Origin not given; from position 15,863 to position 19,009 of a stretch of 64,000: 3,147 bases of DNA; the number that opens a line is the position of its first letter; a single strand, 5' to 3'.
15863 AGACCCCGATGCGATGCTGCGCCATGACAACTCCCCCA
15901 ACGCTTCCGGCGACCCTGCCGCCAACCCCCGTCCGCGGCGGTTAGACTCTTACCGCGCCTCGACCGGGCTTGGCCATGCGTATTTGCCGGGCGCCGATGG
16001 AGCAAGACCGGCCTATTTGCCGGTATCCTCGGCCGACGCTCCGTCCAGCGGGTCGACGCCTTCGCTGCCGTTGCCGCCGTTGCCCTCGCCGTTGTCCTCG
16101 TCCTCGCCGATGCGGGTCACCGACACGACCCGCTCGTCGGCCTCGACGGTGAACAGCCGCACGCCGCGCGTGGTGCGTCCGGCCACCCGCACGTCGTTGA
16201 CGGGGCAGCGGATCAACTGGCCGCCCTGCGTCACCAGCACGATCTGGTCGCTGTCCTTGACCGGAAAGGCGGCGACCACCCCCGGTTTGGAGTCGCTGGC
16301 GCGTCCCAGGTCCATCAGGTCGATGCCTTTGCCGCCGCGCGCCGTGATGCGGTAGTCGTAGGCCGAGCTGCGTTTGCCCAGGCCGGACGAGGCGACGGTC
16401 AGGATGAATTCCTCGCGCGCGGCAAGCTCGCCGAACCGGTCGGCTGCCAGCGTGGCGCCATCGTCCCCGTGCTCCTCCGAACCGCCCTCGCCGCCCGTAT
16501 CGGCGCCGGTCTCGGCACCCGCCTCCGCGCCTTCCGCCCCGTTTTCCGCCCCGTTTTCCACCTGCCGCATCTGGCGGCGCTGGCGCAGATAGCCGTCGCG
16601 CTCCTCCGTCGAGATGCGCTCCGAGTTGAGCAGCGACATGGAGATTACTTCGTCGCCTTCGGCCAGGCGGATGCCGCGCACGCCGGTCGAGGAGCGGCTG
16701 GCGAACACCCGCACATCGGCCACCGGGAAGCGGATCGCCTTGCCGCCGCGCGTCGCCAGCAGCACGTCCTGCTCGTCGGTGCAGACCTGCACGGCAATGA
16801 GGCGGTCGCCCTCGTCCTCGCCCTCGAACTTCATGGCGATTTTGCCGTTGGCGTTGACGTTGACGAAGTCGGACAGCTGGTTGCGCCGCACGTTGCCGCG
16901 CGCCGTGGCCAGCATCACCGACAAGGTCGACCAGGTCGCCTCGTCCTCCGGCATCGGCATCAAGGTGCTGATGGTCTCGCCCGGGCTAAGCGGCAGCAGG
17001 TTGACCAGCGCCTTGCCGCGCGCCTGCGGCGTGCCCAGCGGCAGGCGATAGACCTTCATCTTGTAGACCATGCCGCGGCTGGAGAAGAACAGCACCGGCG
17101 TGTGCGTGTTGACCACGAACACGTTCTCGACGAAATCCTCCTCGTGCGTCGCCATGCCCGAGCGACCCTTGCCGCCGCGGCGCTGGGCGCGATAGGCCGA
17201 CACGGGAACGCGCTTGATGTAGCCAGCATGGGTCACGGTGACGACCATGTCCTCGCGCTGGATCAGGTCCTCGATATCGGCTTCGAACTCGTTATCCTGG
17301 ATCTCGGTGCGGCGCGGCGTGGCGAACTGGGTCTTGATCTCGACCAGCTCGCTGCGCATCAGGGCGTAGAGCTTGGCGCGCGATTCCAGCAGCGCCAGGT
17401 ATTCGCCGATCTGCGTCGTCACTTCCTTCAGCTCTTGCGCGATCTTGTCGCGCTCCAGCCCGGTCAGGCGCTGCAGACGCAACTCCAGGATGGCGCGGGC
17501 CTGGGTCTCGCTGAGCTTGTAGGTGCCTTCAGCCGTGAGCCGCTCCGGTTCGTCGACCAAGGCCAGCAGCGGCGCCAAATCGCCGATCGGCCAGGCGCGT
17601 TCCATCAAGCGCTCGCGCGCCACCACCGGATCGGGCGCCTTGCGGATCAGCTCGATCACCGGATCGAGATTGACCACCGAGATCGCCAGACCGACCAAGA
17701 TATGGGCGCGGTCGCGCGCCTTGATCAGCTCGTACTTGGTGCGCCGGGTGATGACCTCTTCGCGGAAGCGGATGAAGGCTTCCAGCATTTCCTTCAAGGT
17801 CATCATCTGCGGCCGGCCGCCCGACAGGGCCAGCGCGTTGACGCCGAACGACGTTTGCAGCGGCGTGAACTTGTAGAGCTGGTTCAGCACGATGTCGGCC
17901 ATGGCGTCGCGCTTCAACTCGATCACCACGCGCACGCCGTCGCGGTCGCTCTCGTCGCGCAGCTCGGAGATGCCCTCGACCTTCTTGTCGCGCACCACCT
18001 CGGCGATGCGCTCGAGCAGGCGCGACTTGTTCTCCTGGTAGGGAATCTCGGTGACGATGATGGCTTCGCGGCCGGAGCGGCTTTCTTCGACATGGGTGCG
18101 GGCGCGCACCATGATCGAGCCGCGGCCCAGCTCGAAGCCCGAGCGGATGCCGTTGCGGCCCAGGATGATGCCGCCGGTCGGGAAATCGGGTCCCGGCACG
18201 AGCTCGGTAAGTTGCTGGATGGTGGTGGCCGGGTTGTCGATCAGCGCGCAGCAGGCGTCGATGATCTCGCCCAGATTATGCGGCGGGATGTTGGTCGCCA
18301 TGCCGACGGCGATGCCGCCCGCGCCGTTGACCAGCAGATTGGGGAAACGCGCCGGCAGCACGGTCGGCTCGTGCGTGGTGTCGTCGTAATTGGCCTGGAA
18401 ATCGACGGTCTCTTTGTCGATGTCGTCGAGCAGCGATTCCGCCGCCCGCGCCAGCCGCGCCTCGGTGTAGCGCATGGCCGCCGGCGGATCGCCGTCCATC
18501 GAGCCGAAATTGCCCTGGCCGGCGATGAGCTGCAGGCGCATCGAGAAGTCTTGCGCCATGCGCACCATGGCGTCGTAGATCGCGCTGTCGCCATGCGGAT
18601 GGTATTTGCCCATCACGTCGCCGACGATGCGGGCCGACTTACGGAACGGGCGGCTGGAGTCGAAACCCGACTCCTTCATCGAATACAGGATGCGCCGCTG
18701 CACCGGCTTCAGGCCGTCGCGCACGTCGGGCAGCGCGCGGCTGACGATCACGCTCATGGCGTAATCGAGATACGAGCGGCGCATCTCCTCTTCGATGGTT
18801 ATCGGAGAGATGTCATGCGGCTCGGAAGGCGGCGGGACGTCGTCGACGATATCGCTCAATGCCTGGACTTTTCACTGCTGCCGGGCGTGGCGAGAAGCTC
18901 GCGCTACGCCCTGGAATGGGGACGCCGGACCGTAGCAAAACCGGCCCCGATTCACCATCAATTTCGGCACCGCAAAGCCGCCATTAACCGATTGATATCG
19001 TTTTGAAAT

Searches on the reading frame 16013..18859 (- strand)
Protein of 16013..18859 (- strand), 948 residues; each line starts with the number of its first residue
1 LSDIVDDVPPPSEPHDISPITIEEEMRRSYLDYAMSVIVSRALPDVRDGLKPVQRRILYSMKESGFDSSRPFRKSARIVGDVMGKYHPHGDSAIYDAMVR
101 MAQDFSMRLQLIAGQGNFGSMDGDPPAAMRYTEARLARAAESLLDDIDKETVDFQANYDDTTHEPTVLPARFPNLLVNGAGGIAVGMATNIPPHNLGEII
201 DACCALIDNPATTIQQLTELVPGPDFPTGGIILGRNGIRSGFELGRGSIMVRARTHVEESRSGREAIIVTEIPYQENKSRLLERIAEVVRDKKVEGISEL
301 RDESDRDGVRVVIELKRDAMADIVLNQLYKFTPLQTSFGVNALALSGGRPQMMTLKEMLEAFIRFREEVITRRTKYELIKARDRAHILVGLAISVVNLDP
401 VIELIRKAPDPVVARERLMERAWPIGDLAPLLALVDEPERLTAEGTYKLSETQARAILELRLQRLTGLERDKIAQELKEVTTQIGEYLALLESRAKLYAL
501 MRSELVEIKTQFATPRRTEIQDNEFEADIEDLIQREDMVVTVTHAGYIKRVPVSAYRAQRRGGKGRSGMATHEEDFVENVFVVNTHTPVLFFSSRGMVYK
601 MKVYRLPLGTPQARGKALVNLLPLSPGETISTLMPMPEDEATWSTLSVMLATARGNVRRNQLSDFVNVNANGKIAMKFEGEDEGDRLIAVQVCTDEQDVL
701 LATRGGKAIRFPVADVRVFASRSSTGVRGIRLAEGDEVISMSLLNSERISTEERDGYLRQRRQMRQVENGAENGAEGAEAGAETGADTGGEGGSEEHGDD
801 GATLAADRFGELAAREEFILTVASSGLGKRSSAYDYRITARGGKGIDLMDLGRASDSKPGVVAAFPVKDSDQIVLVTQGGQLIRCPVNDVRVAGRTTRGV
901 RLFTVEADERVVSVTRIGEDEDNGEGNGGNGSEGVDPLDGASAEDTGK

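Call 10: search_protein_families(library=pfam, proteins=[window:16013-18859:-], max_evalue=0.01)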
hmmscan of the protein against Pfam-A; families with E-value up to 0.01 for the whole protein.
window:16013-18859:- (948 aa): 2 families
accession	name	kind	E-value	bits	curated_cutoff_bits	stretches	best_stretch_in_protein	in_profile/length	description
PF00521.26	DNA_topoisoIV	-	2.1e-161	538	31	1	41-505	1-431/432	DNA gyrase/topoisomerase IV, subunit A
PF03989.18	DNA_gyraseA_C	-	1.4e-62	207.3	27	6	537-584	1-48/48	DNA gyrase C-terminal domain, beta-propeller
